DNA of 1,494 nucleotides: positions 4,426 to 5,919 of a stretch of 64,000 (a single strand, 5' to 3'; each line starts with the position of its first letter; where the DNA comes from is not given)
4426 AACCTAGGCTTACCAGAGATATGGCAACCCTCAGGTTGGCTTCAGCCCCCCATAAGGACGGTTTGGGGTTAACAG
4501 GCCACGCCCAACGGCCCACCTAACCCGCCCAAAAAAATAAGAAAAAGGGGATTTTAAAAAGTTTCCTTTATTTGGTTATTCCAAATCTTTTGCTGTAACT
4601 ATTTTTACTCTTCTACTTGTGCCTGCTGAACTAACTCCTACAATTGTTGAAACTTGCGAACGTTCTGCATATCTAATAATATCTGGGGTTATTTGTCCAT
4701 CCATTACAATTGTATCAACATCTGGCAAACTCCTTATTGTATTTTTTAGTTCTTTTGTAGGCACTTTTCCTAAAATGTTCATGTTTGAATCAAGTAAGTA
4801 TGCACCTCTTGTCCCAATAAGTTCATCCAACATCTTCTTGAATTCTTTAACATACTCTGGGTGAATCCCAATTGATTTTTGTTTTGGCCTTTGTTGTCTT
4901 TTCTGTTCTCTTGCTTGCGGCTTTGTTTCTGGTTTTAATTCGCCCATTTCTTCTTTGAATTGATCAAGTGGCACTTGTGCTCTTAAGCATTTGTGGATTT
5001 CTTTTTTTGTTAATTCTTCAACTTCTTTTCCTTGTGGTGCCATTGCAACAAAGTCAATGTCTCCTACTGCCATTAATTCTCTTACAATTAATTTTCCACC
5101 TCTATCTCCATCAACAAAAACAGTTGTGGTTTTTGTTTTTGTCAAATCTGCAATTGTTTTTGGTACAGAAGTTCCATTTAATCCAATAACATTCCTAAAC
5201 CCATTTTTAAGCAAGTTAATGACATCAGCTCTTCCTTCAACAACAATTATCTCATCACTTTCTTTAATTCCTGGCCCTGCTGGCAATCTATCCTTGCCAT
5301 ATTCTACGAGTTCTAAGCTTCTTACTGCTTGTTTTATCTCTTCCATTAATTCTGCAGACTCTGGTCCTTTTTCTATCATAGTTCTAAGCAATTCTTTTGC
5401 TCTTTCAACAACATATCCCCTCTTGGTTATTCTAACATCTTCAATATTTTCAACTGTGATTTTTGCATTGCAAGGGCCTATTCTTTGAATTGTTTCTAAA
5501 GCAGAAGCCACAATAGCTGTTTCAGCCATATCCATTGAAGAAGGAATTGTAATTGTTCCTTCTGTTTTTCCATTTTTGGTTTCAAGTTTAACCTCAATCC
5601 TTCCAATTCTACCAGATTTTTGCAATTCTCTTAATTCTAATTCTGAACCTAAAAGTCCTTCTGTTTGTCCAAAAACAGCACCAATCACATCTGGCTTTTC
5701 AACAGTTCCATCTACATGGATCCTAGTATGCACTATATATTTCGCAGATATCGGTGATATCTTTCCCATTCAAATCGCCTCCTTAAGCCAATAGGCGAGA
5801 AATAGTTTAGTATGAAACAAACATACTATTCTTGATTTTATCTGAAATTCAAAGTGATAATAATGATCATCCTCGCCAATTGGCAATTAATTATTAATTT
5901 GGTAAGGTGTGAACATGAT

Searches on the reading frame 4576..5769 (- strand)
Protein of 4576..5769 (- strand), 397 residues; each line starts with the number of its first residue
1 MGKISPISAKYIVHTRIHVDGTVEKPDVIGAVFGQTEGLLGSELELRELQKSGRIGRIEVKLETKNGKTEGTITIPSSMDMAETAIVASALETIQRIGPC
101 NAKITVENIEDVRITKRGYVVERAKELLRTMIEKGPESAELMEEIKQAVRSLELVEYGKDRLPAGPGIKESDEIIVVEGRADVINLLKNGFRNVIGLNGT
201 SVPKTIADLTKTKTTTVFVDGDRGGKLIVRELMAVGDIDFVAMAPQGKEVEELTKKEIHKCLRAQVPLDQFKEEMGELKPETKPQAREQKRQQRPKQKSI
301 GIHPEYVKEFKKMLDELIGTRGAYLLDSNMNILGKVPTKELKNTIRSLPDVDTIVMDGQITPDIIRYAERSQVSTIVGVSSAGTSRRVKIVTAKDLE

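Call 8: find_related_loci(query=window:4576-5769:-, collection=genome_contigs, flank=4000)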
Query window:4576-5769:- (397 aa) in genome_contigs; peptide patterns used: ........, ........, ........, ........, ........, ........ (x = any residue, [..] = any of these).
599 stretches matched a pattern (row limit reached: there are more); 35 encode a relative of the query (tblastn E <= 1e-3); 34 distinct loci.
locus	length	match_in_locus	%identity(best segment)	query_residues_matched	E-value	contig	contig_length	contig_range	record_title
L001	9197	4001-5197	83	1-396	0e+0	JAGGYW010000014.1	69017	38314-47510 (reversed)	MAG: Nanoarchaeota archaeon isolate AUK188 PB_MBMC_142_c_000000000015, whole genome shotgun sequence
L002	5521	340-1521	79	1-396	0e+0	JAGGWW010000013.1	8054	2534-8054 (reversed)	MAG: Nanoarchaeota archaeon isolate AUK136 PB_MBMC_090_c_000000000041, whole genome shotgun sequence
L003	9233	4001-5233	58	1-396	4e-149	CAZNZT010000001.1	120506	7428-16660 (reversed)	MAG TPA_asm: uncultured Methanosarcinales archaeon isolate binchicken_co256_988 genome assembly, contig: NODE_50_length_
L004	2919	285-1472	57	1-396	1e-156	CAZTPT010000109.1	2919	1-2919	MAG TPA_asm: uncultured Methanosarcinales archaeon isolate SRP216583_co2_73 genome assembly, contig: NODE_33486_length_2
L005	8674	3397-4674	57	1-396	1e-148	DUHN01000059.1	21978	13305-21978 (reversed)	MAG TPA_asm: Candidatus Woesearchaeota archaeon isolate UBA12027 contig_6827, whole genome shotgun sequence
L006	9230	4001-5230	57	1-395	2e-146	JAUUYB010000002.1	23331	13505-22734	MAG: Candidatus Woesearchaeota archaeon isolate CSMAG_156 CSMAG_156_k127_9369215_length_23331_cov_10.0000, whole genome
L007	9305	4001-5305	55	1-396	3e-146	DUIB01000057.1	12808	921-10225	MAG TPA_asm: Candidatus Woesearchaeota archaeon isolate UBA12459 contig_24018, whole genome shotgun sequence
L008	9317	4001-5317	55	1-396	3e-145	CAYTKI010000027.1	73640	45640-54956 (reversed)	MAG TPA_asm: uncultured Methanosarcinales archaeon isolate binchicken_co203_562 genome assembly, contig: k141_3894971, w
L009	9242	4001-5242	55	1-397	5e-144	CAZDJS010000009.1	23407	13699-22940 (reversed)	MAG TPA_asm: uncultured Methanosarcinales archaeon isolate SRP141376_co3_395 genome assembly, contig: NODE_5793_length_2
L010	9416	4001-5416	52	1-396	1e-143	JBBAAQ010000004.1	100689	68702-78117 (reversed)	MAG: Candidatus Woesearchaeota archaeon isolate SO_2017_GW3_46 scaffold_214_c1_OW296A_2017, whole genome shotgun sequenc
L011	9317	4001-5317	53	1-395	4e-143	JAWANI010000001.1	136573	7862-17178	MAG: Candidatus Woesearchaeota archaeon isolate SRBZ-2_201901_bins_195 SRBZ-2_201901_bins_195_scaffold_1, whole genome s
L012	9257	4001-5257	55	1-381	5e-143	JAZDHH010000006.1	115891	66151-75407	MAG: Nanoarchaeota archaeon isolate MEGAHIT-group-0.31 k141_6547182, whole genome shotgun sequence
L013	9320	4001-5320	53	1-396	1e-142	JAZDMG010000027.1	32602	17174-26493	MAG: archaeon isolate MEGAHIT-group-0.639 k141_16575580, whole genome shotgun sequence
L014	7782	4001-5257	54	1-395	5e-142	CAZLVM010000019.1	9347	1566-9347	MAG TPA_asm: uncultured Methanosarcinales archaeon isolate binchicken_co171_24 genome assembly, contig: NODE_2035_length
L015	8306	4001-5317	52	1-396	5e-141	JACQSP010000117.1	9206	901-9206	MAG: Candidatus Woesearchaeota archaeon isolate NC_groundwater_1388_Ag_S-0.2um_34_95 S_p2_S4_coassembly_k141_3050130, wh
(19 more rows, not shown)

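Call 25: find_homologous_proteins(query=window:4579-5769:-, max_evalue=1e-60)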
Query window:4579-5769:- (397 aa): 7999 proteins with E <= 1e-60 among 8000 candidates; the best 120 are listed.
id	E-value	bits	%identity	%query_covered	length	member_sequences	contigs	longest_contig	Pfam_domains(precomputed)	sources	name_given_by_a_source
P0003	4.1e-249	844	100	100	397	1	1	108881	PF13155.13,PF13662.13,PF01751.29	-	-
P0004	1.0e-213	727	84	100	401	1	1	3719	PF13155.13,PF13662.13,PF01751.29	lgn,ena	-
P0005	4.2e-206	702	80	100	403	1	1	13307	PF13155.13,PF13662.13,PF01751.29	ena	-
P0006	2.6e-205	700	82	100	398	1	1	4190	PF13155.13,PF13662.13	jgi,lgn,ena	-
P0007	1.8e-204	697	79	100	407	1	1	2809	PF13155.13,PF13662.13,PF01751.29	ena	-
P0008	6.5e-202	689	78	100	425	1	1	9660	PF13155.13,PF13662.13,PF01751.29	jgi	jgi:DNA primase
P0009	1.2e-201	688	78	100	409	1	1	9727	PF13662.13,PF01751.29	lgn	-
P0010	4.9e-198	676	79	100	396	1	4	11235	PF13155.13,PF13662.13,PF01751.29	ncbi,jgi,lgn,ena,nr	ncbi:MAG: DNA primase [Nanoarchaeota archaeon]|nr:DNA primase [Nanoarchaeota archaeon]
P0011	4.3e-195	666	75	100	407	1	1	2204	PF13662.13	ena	-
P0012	1.3e-194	664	74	100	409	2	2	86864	PF13155.13,PF13662.13,PF01751.29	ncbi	-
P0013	3.0e-194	663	75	100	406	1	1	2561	PF13155.13,PF13662.13,PF01751.29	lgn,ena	-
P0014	5.1e-193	659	75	100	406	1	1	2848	PF13155.13,PF13662.13,PF01751.29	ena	-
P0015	2.2e-180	618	70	100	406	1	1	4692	PF13155.13,PF13662.13,PF01751.29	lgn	-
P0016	9.3e-180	616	71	100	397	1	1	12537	PF13155.13,PF13662.13,PF01751.29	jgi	-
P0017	5.1e-179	613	69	100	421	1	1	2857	PF13155.13,PF13662.13,PF01751.29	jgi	jgi:DNA primase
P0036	1.5e-162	559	77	70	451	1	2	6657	PF13155.13,PF13662.13,PF01751.29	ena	-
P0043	3.9e-154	531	86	72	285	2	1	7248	PF13155.13,PF13662.13,PF01751.29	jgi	-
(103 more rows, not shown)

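Call 26: find_encoding_contigs(protein=P0004, flank=2500, max_places=1)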
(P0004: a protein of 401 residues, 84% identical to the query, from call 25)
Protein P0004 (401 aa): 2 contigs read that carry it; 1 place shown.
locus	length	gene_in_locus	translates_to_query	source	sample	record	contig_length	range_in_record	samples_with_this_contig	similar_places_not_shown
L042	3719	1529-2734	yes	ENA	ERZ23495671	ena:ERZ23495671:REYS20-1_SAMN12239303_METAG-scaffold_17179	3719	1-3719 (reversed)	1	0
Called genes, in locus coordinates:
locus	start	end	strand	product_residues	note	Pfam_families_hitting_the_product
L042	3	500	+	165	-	?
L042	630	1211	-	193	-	-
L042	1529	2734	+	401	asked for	PF01751:Toprim (weak), PF13155:Toprim_2 (weak), PF13662:Toprim_4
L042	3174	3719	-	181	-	?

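Call 27: find_encoding_contigs(protein=P0005, flank=2500, max_places=1)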
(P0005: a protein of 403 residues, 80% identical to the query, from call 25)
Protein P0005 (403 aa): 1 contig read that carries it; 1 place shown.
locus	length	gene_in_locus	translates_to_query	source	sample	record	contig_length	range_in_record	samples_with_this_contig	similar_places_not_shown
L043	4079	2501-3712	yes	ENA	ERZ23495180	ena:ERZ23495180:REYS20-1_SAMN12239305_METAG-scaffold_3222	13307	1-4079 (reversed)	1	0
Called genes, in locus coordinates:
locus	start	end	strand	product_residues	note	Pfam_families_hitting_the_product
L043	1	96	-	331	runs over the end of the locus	-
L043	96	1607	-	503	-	PF04851:ResIII, PF18766:SWI2_SNF2 (faint), PF00270:DEAD, PF00271:Helicase_C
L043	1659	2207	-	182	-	-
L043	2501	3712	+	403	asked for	PF01751:Toprim (weak), PF13155:Toprim_2 (weak), PF13662:Toprim_4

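Call 28: find_encoding_contigs(protein=P0006, flank=2500, max_places=1)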
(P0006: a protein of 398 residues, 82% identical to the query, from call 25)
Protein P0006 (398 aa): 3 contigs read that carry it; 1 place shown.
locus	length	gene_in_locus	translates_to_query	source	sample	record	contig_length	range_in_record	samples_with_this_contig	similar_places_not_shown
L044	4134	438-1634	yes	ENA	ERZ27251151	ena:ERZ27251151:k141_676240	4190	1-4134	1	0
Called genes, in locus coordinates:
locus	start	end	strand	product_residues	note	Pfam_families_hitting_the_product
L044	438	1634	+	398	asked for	PF13155:Toprim_2 (faint), PF13662:Toprim_4 (weak)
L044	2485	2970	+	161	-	-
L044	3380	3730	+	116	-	-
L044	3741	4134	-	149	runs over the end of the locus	?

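Call 29: find_encoding_contigs(protein=P0008, flank=2500, max_places=1)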
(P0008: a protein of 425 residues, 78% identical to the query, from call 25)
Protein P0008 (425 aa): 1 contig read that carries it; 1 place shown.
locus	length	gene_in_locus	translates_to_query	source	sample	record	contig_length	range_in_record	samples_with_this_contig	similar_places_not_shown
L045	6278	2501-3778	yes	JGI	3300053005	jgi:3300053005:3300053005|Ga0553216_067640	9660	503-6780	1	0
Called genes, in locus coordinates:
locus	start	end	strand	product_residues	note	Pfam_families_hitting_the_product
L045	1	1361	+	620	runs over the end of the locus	?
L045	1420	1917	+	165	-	-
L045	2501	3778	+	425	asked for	PF01751:Toprim (weak), PF13155:Toprim_2 (weak), PF13662:Toprim_4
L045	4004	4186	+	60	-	-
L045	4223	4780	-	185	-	PF00561:Abhydrolase_1 (faint), PF06821:Ser_hydrolase, PF12697:Abhydrolase_6 (faint)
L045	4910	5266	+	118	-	-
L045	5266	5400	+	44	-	-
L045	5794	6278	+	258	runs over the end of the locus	-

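Call 30: find_encoding_contigs(protein=P0009, flank=2500, max_places=1)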
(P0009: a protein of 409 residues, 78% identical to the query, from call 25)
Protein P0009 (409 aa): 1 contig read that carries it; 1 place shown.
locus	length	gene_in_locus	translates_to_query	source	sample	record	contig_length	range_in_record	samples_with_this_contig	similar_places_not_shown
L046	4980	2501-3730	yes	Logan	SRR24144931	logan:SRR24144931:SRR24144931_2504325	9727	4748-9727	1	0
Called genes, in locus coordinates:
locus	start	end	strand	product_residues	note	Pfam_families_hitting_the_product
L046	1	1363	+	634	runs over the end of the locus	PF07650:KH_2 (faint), PF17214:KH_TffA, PF00753:Lactamase_B, PF16661:Lactamase_B_6, PF23023:Anti-Pycsar_Apyc1 (weak), PF12706:Lactamase_B_2, PF10996:Beta-Casp, PF07521:RMMBL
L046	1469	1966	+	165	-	-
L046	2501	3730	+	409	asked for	PF01751:Toprim (weak), PF13662:Toprim_4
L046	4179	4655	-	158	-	PF06094:GGACT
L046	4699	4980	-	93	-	?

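Call 31: find_encoding_contigs(protein=P0043, flank=2500, max_places=1)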
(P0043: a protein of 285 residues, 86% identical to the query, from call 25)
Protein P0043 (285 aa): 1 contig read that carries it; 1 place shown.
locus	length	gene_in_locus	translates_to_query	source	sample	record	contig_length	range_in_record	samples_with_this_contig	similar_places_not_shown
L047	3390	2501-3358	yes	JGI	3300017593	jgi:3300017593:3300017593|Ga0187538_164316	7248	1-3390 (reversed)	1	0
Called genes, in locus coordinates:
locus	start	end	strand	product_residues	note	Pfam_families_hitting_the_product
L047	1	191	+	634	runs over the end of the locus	PF17214:KH_TffA, PF00753:Lactamase_B, PF16661:Lactamase_B_6, PF23023:Anti-Pycsar_Apyc1 (weak), PF12706:Lactamase_B_2, PF10996:Beta-Casp, PF07521:RMMBL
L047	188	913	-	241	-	-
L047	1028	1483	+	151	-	PF00571:CBS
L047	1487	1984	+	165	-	-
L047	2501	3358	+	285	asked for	PF01751:Toprim (weak), PF13155:Toprim_2 (faint), PF13662:Toprim_4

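Call 47: find_encoding_contigs(protein=P0007, flank=2500, max_places=1)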
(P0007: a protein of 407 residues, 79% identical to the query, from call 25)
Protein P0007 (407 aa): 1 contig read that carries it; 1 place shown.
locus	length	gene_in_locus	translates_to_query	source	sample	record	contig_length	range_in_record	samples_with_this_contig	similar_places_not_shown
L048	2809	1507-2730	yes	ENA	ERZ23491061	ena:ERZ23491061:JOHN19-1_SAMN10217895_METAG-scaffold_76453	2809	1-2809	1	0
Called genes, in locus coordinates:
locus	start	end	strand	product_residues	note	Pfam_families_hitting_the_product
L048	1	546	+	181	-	?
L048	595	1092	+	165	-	-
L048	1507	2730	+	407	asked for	PF01751:Toprim (weak), PF13155:Toprim_2 (weak), PF13662:Toprim_4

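Call 48: find_encoding_contigs(protein=P0014, flank=2500, max_places=1)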
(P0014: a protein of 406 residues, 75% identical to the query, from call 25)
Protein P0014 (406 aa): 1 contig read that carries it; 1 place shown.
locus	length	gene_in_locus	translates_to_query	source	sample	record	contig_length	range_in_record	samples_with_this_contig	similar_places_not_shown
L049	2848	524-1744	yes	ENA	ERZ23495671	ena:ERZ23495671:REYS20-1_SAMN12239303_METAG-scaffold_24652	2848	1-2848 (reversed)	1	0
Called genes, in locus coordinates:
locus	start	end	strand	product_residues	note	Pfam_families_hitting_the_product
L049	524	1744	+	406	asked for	PF01751:Toprim (weak), PF13155:Toprim_2 (weak), PF13662:Toprim_4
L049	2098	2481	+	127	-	-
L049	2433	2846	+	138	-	?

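Call 49: find_encoding_contigs(protein=P0036, flank=2500, max_places=1)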
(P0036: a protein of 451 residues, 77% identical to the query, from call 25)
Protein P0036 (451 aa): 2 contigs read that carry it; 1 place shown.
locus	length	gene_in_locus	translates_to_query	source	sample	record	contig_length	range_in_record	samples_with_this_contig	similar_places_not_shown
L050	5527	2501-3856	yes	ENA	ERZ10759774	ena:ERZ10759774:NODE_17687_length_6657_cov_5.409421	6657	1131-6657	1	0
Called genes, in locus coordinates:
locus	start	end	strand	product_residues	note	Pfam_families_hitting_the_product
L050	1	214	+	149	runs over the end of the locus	PF00571:CBS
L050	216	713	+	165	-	-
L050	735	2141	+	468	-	PF05221:AdoHcyase, PF00670:AdoHcyase_NAD, PF02826:2-Hacid_dh_C (weak), PF07991:KARI_N (faint)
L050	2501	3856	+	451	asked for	PF01751:Toprim (weak), PF13155:Toprim_2, PF13662:Toprim_4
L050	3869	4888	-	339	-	-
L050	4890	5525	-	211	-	?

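Call 50: find_encoding_contigs(protein=P0016, flank=2500, max_places=1)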
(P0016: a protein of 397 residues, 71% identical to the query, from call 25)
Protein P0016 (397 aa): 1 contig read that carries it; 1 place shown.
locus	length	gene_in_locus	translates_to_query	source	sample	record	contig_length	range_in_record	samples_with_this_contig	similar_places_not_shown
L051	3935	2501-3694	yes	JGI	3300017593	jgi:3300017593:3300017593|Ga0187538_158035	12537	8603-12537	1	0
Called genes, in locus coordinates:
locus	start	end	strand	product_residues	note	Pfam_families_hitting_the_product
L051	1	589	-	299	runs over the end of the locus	PF00483:NTP_transferase (weak), PF00535:Glycos_transf_2 (weak)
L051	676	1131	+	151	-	PF00571:CBS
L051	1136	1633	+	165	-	-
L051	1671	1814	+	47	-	-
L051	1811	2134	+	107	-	PF00583:Acetyltransf_1, PF13302:Acetyltransf_3, PF13527:Acetyltransf_9 (weak), PF13673:Acetyltransf_10, PF13508:Acetyltransf_7, PF08445:FR47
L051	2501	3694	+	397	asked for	PF01751:Toprim (weak), PF13662:Toprim_4, PF13155:Toprim_2 (weak)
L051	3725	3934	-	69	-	?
